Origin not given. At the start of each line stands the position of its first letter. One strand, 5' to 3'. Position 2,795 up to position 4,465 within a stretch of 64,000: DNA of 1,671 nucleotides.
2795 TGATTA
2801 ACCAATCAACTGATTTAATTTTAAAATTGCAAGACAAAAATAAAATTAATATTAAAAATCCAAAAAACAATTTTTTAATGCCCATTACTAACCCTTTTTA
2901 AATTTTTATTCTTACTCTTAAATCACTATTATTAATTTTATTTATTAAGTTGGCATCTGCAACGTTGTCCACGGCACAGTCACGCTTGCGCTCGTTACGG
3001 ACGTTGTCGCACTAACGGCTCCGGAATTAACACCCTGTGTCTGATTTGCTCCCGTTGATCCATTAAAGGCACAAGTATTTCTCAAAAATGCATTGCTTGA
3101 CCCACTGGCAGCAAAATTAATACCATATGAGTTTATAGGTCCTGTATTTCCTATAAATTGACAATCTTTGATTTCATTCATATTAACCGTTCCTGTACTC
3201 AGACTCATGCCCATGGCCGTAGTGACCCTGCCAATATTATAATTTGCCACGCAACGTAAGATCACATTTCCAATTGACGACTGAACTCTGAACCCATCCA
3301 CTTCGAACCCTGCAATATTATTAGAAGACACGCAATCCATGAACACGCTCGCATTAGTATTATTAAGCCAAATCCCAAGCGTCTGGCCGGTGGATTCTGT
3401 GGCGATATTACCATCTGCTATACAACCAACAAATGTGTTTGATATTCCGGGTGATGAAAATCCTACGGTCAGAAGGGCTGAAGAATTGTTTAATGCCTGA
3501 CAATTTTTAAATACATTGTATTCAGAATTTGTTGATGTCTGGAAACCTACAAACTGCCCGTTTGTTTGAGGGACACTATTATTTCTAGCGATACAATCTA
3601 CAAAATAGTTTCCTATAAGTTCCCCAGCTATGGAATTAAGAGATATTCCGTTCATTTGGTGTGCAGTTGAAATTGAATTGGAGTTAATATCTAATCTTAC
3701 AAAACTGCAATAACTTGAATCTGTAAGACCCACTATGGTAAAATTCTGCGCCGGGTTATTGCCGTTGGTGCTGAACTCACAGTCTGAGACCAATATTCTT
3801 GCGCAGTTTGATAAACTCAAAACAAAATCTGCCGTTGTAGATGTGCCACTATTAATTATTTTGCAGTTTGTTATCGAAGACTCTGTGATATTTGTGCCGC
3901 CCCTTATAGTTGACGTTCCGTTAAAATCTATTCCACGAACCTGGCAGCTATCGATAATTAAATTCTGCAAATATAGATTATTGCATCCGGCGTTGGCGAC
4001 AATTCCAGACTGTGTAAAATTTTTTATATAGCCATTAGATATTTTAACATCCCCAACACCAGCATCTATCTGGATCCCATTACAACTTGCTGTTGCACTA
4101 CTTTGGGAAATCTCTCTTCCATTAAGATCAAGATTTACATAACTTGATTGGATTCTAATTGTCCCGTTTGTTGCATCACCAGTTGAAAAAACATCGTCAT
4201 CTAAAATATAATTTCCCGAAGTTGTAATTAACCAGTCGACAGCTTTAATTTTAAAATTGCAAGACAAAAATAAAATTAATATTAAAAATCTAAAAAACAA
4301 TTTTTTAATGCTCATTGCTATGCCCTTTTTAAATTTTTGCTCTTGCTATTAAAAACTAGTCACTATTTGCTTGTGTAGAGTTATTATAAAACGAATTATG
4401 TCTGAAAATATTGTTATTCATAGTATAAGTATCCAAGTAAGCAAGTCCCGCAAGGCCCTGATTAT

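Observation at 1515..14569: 13-kb tandem array of six secreted beta-helix paralogs with homogenised ends and divergent centres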

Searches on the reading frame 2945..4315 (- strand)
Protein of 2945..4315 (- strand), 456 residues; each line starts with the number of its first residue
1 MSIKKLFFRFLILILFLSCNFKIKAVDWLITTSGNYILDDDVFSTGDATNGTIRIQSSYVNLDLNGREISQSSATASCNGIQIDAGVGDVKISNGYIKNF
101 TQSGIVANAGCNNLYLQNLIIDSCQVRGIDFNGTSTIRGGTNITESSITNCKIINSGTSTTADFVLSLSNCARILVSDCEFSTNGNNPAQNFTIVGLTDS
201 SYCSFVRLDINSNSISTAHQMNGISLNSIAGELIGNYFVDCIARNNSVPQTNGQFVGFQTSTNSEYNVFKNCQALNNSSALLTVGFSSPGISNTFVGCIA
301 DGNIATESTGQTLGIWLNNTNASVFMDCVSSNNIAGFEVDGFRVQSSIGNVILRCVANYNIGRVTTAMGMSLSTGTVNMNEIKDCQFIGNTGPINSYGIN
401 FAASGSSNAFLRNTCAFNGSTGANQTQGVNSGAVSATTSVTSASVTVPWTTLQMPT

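Call 4: search_protein_families(library=pfam, proteins=[window:2945-4315:-], max_evalue=1)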
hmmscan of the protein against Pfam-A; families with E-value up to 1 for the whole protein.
window:2945-4315:- (456 aa): 1 family
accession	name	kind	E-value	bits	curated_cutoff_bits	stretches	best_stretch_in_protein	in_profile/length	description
PF13229.12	Beta_helix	-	1e-05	25.7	25.9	1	62-185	28-138/158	Right handed beta helix region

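Call 5: search_protein_families(library=ncbifam, proteins=[window:2945-4315:-], max_evalue=1)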
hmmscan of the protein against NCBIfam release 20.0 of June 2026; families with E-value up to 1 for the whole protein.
window:2945-4315:- (456 aa): 0 families

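Call 8: find_homologous_proteins(query=window:2945-4315:-)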
Query window:2945-4315:- (456 aa): 5 proteins with E <= 0.001 among 8000 candidates.
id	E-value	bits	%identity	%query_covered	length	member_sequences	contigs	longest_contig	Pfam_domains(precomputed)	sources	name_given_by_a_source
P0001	4.9e-290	979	100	100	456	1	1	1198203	PF13229.13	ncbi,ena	-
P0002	7.5e-217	738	78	100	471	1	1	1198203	-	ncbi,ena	-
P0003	2.0e-179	615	67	100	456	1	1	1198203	PF13229.13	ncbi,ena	-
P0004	1.2e-34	138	31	95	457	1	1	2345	PF13229.13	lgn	-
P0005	1.1e-26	112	47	30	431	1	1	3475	PF13229.13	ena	-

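Call 10: find_encoding_contigs(protein=P0001, flank=1000, max_places=3)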
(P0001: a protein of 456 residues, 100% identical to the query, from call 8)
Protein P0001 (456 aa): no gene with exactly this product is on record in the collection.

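Call 24: find_homologous_proteins(query=A3, max_evalue=1e-10)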
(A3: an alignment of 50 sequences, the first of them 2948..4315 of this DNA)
Query A3 (50 sequences) (456 aa, profile of the alignment): 5 proteins with E <= 1e-10 among 8000 candidates.
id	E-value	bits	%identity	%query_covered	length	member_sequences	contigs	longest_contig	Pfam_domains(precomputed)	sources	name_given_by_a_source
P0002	1.8e-126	440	78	100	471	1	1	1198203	-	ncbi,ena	-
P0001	7.3e-125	435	100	100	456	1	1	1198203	PF13229.13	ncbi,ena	-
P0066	1.8e-120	421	29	97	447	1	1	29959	-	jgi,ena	jgi:hypothetical protein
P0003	5.6e-120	419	67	100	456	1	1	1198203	PF13229.13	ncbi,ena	-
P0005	4.1e-72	261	47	30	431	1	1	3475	PF13229.13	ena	-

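Call 26: search_solved_structures(query=A3, max_evalue=1)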
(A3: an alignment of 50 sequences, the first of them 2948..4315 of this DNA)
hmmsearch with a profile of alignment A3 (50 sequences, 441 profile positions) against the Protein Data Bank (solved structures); distinct sequences matched with E-value up to 1: 6.
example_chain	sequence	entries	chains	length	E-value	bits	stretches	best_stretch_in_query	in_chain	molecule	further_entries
5olp_A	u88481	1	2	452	0.066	14.9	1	154-266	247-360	Pectate lyase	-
2yew_B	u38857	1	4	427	0.08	14.6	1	164-241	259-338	E1 ENVELOPE GLYCOPROTEIN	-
2pyg_A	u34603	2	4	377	0.12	14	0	84-142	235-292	Poly(beta-D-mannuronate) C5 epimerase 4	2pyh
3odp_A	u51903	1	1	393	0.19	13.4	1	258-360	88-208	putative tagatose-6-phosphate ketose/aldose isomerase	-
9nyi_A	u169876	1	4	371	0.49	12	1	166-261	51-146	Structure of HalA in complex with oligodeoxyadenylate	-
2xt2_A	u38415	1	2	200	0.7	11.5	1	112-249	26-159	MCBG-LIKE PROTEIN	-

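Call 34: predict_structure(alignment_id=A3)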
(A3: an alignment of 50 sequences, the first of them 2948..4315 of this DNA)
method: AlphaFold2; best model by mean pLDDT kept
length: 456 residues; sequences in the alignment: 50
mean_pLDDT: 93.2   pTM: 0.90
mean pLDDT of the five models: 93.2, 93.0, 92.4, 92.0, 91.3
residues with pLDDT >= 90: 369; 70-90: 68; 50-70: 19; < 50: 0
segments of 3 or more residues with pLDDT < 50: none
pLDDT, mean of each block of 10 residues (from residue 1): 75 80 74 97 78 95 97 83 97 97 96 98 97 75 96 97 96 98 94 97 98 96 93 92 98 97 96 99 97 98 98 97 98 97 97 98 96 93 98 94 87 94 91 90 88 90
secondary structure, 60 per line:
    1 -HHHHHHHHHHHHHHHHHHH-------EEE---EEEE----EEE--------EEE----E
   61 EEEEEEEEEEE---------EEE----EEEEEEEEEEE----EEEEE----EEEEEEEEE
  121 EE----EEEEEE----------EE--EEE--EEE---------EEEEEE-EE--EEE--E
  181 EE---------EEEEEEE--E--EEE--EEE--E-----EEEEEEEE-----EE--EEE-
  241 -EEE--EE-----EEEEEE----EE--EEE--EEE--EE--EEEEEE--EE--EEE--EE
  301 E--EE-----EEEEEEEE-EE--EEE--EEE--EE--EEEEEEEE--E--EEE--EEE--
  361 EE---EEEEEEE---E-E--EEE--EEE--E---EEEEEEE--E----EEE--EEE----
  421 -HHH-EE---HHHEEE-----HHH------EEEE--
elements in order: H2-20 E28-30 E34-37 E42-44 E53-55 E60-71 E81-83 E88-98 E103-107 E112-122 E127-132 E147-149 E152-154 E164-169 E175-177 E180-182 E192-198 E204-206 E209-211 E220-227 E237-239 E242-244 E254-259 E268-270 E273-275 E282-287 E294-296 E299-301 E311-318 E324-326 E329-331 E338-345 E351-353 E356-358 E366-372 E381-383 E386-388 E395-401 E409-411 E414-416 E434-436 E451-454

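Call 36: fold_search(model_id=the predicted structure, library=pdb)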
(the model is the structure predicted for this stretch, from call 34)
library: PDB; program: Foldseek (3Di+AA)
matches with E <= 10: 588; with E <= 0.001: 26
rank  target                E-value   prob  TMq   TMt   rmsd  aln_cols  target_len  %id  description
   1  9k4a_A                1.1e-05  1.00  0.37  0.27  10.5       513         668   11  Cryo-EM structure of depolymerase S2-4 from Klebsiella phage K64-1 (released 2026-03-25)
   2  5mqp_E                4.5e-05  1.00  0.22  0.17  14.4       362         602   10  Glycoside hydrolase BT_1002 (released 2017-04-05)
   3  7w1c_C                7.6e-05  1.00  0.35  0.26   9.9       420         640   11  Crystal structure of Klebsiella pneumoniae K1 capsule-specific polysaccharide lyase in a P1 crystal form (released 2022-05-18)
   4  4ozz                  1.1e-04  1.00  0.32  0.34  12.2       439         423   10  Crystal Structure of the periplasmic alginate epimerase AlgG T265N T268M double mutant (released 2015-03-04)
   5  4xn0                  2.3e-04  1.00  0.35  0.28  11.5       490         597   11  Tailspike protein mutant E372A of E. coli bacteriophage HK620 (released 2016-01-27)
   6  5mqp_C                2.8e-04  1.00  0.23  0.18  16.9       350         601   10  Glycoside hydrolase BT_1002 (released 2017-04-05)
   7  5lw3                  3.0e-04  1.00  0.39  0.46  10.5       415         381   12  Azotobacter vinelandii Mannuronan C-5 epimerase AlgE6 A-module (released 2017-10-25)
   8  5zky                  3.6e-04  1.00  0.34  0.37  11.3       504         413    9  Crystal structure of DFA-IIIase from Arthrobacter chlorophenolicus A6 without its lid (released 2018-12-19)
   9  2pyg_B                3.7e-04  1.00  0.30  0.35  12.8       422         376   13  Azotobacter vinelandii Mannuronan C-5 epimerase AlgE4 A-module (released 2008-05-27)
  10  7w1c_D                4.1e-04  1.00  0.34  0.26  10.1       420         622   12  Crystal structure of Klebsiella pneumoniae K1 capsule-specific polysaccharide lyase in a P1 crystal form (released 2022-05-18)
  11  4nk8                  4.7e-04  1.00  0.37  0.39   9.6       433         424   10  Crystal Structure of the periplasmic alginate epimerase AlgG D317A mutant (released 2014-01-15)
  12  3suc                  5.2e-04  1.00  0.32  0.21  17.0       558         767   10  Crystal structure of the pre-mature bacteriophage phi29 gene product 12 (released 2011-08-03)
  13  7w1c_A                5.4e-04  1.00  0.31  0.23  10.8       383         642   11  Crystal structure of Klebsiella pneumoniae K1 capsule-specific polysaccharide lyase in a P1 crystal form (released 2022-05-18)
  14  4avz                  5.4e-04  0.99  0.29  0.24  13.1       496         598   13  Tailspike protein mutant E372Q of E. coli bacteriophage HK620 (released 2012-09-26)
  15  5zla_B                5.7e-04  1.00  0.27  0.28  11.7       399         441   10  Crystal structure of mutant C387A of DFA-IIIase from Arthrobacter chlorophenolicus A6 in complex with DFA-III (released 2018-12-19)
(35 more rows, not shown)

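Call 42: fold_search(model_id=the predicted structure, library=viral)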
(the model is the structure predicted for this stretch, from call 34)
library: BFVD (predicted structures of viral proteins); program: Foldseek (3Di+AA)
matches with E <= 10: 1035; with E <= 0.001: 122
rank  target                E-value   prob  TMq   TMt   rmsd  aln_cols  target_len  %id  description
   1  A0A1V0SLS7            1.4e-12  1.00  0.69  0.46   5.0       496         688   17  Right handed beta helix domain-containing protein [Klosneuvirus KNV1]
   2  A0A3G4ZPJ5            6.1e-11  1.00  0.25  0.17  17.8       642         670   15  Right handed beta helix domain-containing protein [Barrevirus sp.]
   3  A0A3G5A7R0            1.3e-10  1.00  0.69  0.62   4.3       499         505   16  Right handed beta helix domain-containing protein [Hyperionvirus sp.]
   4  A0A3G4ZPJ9            3.8e-10  1.00  0.49  0.39   9.1       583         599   10  Right handed beta helix domain-containing protein [Barrevirus sp.]
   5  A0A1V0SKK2            4.6e-10  1.00  0.36  0.36  11.3       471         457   15  Periplasmic copper-binding protein NosD [Klosneuvirus KNV1]
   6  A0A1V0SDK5            6.1e-10  1.00  0.38  0.14  13.4       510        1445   17  GMC-type oxidoreductase [Indivirus ILV1]
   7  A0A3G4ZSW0            3.0e-09  1.00  0.45  0.27  12.1       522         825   14  Right handed beta helix domain-containing protein [Edafosvirus sp.]
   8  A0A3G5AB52            3.2e-08  1.00  0.57  0.56   8.0       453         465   14  Right handed beta helix domain-containing protein [Hyperionvirus sp.]
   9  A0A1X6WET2            1.0e-07  1.00  0.42  0.16  10.1       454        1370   12  (no name in the UniProt tables at hand)
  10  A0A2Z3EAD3            1.1e-07  1.00  0.26  0.20  13.4       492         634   15  (no name in the UniProt tables at hand)
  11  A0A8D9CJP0            4.3e-07  1.00  0.17  0.16  14.5       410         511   12  Caspase 9 inhibitor [Ectromelia virus]
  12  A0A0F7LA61            5.9e-07  1.00  0.38  0.24  11.1       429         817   11  Probable tail spike protein [Klebsiella phage K5]
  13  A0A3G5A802            8.6e-07  1.00  0.35  0.44   9.6       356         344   21  Right handed beta helix domain-containing protein [Hyperionvirus sp.]
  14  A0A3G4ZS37            9.9e-07  1.00  0.31  0.20  19.1       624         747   12  Right handed beta helix domain-containing protein [Edafosvirus sp.]
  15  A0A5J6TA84            1.5e-06  1.00  0.35  0.33  10.7       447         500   13  Putative structural protein [Klebsiella phage vB_KpnP_fHeKpn01]
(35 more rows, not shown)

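Call 60: search_protein_families(library=phrogs, proteins=[window:2948-4315:-], max_evalue=0.01)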
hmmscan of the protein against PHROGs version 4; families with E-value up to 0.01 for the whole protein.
window:2948-4315:- (456 aa): 0 families
